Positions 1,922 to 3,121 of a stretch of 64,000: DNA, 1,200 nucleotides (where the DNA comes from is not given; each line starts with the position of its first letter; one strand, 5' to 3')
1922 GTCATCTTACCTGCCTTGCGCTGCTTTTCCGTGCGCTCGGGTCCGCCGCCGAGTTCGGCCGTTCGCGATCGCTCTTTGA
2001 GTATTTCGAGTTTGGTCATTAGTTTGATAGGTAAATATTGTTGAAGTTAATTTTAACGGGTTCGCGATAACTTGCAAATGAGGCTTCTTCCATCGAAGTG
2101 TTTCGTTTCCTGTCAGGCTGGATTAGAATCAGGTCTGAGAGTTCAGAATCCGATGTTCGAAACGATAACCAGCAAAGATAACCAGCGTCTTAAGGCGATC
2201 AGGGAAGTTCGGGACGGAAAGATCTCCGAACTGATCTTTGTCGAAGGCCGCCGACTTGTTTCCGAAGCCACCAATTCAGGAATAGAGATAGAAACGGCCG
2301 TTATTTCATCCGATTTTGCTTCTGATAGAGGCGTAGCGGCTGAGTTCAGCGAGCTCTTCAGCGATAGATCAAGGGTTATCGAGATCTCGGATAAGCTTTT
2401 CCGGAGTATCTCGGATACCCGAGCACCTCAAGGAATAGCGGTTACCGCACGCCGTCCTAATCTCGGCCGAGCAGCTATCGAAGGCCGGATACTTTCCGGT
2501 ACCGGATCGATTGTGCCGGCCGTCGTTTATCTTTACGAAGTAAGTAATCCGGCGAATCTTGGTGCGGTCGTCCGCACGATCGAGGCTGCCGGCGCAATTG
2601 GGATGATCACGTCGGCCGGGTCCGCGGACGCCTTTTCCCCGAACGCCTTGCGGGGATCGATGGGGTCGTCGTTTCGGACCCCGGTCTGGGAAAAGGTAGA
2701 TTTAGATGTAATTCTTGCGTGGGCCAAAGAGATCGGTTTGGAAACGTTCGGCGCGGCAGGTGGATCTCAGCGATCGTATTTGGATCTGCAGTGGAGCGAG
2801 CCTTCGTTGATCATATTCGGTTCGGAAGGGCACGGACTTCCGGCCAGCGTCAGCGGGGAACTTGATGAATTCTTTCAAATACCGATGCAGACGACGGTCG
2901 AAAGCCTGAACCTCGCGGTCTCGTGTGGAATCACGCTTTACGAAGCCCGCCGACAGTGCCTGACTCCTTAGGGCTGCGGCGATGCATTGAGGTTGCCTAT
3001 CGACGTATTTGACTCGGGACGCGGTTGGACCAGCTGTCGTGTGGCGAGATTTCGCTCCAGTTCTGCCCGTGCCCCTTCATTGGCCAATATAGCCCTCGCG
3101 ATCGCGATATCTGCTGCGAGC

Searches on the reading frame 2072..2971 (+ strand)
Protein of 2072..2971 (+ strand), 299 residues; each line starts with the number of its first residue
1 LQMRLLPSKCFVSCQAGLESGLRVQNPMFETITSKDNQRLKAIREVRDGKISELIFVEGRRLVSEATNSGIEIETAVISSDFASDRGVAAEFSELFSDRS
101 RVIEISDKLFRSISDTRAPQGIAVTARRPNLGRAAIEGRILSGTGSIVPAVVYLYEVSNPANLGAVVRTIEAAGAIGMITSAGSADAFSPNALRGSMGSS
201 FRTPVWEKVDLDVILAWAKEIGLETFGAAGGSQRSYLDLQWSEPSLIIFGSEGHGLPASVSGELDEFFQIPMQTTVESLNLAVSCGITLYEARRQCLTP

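Call 66: search_protein_families(library=pfam, proteins=[window:2072-2971:+], max_evalue=0.001)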
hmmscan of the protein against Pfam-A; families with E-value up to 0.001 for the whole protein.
window:2072-2971:+ (299 aa): 3 families
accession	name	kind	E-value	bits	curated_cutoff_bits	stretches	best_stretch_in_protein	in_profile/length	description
PF00588.24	SpoU_methylase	-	2.4e-31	109.2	29.7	1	151-290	3-142/142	SpoU rRNA Methylase family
PF22435.1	MRM3-like_sub_bind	-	1.6e-11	44.9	27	1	40-123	7-83/84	MRM3-like substrate binding domain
PF08032.17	SpoU_sub_bind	-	8.9e-08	32.8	22.8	1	56-129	1-73/76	RNA 2'-O ribose methyltransferase substrate binding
